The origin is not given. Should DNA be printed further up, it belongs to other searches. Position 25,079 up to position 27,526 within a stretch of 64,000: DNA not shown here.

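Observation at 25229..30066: A sodium:solute symporter operon encodes two proteins built from 2 and 4 tandem SnoaL/ester-cyclase-like domains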

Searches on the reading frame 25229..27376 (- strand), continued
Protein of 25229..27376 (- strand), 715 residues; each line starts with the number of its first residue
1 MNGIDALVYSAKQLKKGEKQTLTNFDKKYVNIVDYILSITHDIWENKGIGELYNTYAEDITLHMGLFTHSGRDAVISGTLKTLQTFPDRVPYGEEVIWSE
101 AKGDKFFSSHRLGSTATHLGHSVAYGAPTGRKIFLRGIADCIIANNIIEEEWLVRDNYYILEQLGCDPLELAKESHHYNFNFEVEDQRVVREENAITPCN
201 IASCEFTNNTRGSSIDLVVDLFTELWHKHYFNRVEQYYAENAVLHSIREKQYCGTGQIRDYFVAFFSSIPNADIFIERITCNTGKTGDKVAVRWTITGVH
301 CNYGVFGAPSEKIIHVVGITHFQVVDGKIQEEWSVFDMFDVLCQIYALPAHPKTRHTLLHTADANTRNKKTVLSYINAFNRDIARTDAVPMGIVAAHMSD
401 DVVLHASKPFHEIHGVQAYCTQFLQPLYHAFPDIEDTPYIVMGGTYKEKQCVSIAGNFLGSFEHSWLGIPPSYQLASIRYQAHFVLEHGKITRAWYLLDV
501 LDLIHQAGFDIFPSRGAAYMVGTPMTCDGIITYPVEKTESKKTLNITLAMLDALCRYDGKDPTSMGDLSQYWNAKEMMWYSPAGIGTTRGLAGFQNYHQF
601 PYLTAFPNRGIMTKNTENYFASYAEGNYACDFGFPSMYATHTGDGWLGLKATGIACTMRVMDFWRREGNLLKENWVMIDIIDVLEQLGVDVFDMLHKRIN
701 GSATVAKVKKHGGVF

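Call 10: find_encoding_contigs(protein=P0008, flank=10000, max_places=3)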
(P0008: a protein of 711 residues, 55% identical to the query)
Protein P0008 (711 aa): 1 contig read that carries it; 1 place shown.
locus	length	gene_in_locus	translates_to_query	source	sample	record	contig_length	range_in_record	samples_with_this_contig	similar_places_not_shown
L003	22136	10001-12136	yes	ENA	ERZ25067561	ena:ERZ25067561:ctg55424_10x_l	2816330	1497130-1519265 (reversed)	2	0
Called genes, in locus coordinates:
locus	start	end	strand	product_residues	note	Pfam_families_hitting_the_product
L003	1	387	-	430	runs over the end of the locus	PF06808:DctM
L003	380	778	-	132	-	PF04290:DctQ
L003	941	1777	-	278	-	PF03480:DctP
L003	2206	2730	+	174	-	-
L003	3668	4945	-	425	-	-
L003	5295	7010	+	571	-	PF13416:SBP_bac_8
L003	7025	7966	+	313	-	PF00528:BPD_transp_1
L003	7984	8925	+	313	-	PF00528:BPD_transp_1 (weak)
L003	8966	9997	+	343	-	PF07366:SnoaL (faint), PF12680:SnoaL_2 (faint)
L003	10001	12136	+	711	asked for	PF07366:SnoaL, PF12680:SnoaL_2, PF07366:SnoaL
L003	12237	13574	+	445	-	PF01547:SBP_bac_1, PF13416:SBP_bac_8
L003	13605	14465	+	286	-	-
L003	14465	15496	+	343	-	PF00528:BPD_transp_1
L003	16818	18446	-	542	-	PF02733:Dak1, PF02734:Dak2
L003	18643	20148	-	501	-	PF00370:FGGY_N, PF02782:FGGY_C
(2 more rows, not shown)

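Call 11: find_encoding_contigs(protein=P0080, flank=10000, max_places=2)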
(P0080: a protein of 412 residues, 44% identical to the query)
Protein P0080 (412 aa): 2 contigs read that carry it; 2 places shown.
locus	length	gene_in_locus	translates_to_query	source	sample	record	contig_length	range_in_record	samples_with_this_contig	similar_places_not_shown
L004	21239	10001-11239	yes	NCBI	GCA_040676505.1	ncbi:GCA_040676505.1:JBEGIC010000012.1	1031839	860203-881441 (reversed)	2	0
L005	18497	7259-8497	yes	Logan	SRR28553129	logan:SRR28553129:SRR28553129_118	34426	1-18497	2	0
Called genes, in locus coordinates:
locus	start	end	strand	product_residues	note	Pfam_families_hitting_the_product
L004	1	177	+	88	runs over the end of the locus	PF02302:PTS_IIB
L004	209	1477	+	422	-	PF03611:EIIC-GAT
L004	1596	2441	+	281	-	PF00702:Hydrolase, PF05116:S6PP (faint), PF08282:Hydrolase_3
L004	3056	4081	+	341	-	PF00356:LacI, PF00532:Peripla_BP_1, PF13407:Peripla_BP_4, PF13377:Peripla_BP_3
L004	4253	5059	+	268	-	PF00106:adh_short, PF08659:KR, PF13561:adh_short_C2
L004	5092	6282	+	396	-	PF00465:Fe-ADH, PF13685:Fe-ADH_2, PF25137:ADH_Fe_C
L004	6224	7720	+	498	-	PF00171:Aldedh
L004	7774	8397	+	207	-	-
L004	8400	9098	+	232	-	PF12697:Abhydrolase_6, PF12146:Hydrolase_4 (weak), PF00561:Abhydrolase_1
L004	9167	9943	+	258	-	PF03328:HpcH_HpaI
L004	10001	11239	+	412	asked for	PF07366:SnoaL, PF12680:SnoaL_2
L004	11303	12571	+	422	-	PF00815:Histidinol_dh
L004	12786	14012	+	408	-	PF00083:Sugar_tr (faint), PF07690:MFS_1, PF12832:MFS_1_like, PF07690:MFS_1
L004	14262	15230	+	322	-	PF01497:Peripla_BP_2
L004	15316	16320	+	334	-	PF01032:FecCD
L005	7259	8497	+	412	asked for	PF07366:SnoaL, PF12680:SnoaL_2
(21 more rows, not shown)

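Call 12: find_encoding_contigs(protein=P0029, flank=10000, max_places=2)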
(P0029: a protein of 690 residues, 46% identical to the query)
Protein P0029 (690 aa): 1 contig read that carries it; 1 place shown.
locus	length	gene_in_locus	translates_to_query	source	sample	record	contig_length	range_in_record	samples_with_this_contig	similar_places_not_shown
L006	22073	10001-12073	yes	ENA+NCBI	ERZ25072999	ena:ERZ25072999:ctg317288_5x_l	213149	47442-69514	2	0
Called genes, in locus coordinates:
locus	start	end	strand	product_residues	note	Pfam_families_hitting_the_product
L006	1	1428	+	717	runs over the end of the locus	PF08206:OB_RNB, PF17876:CSD2, PF00773:RNB, PF00575:S1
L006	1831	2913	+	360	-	PF00480:ROK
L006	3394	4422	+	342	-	PF13620:CarboxypepD_reg, PF13715:CarbopepD_reg_2, PF07715:Plug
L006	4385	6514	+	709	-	PF00593:TonB_dep_Rec_b-barrel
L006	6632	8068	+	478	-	PF12771:SusD-like_2, PF12741:SusD-like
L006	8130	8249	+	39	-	-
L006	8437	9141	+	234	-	PF12697:Abhydrolase_6, PF12146:Hydrolase_4, PF00561:Abhydrolase_1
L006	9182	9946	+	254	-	PF03328:HpcH_HpaI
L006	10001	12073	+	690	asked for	PF07366:SnoaL, PF12680:SnoaL_2, PF07366:SnoaL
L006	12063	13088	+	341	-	PF00190:Cupin_1 (faint), PF07883:Cupin_2 (faint)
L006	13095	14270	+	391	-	PF00561:Abhydrolase_1 (weak), PF20434:BD-FAE (faint), PF00326:Peptidase_S9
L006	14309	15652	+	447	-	PF00815:Histidinol_dh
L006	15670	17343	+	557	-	PF00474:SSF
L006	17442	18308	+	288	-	PF08450:SGL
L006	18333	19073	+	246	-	PF00106:adh_short, PF01370:Epimerase, PF08659:KR, PF16363:GDP_Man_Dehyd (weak), PF13561:adh_short_C2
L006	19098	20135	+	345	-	PF12680:SnoaL_2 (faint), PF07366:SnoaL (weak)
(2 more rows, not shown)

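Call 13: search_solved_structures(query=window:25229-27376:-, max_evalue=0.01, show_alignments=2)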
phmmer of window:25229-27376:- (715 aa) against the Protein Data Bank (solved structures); distinct sequences matched with E-value up to 0.01: 5.
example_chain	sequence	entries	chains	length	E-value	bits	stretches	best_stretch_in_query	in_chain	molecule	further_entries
2gey_A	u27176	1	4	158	0.00082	20.6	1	286-354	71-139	AclR protein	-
8r20_A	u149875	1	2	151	0.00094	20.4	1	225-350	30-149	Hydroxylase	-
8ysb_A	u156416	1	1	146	0.0011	20.2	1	43-172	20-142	Predicted ester cyclase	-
3kkg_A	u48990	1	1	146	0.0021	19.3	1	253-349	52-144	Putative SnoaL-like polyketide cyclase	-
4lgq_A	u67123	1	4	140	0.0022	19.2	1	256-347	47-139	Putative polyketide cyclase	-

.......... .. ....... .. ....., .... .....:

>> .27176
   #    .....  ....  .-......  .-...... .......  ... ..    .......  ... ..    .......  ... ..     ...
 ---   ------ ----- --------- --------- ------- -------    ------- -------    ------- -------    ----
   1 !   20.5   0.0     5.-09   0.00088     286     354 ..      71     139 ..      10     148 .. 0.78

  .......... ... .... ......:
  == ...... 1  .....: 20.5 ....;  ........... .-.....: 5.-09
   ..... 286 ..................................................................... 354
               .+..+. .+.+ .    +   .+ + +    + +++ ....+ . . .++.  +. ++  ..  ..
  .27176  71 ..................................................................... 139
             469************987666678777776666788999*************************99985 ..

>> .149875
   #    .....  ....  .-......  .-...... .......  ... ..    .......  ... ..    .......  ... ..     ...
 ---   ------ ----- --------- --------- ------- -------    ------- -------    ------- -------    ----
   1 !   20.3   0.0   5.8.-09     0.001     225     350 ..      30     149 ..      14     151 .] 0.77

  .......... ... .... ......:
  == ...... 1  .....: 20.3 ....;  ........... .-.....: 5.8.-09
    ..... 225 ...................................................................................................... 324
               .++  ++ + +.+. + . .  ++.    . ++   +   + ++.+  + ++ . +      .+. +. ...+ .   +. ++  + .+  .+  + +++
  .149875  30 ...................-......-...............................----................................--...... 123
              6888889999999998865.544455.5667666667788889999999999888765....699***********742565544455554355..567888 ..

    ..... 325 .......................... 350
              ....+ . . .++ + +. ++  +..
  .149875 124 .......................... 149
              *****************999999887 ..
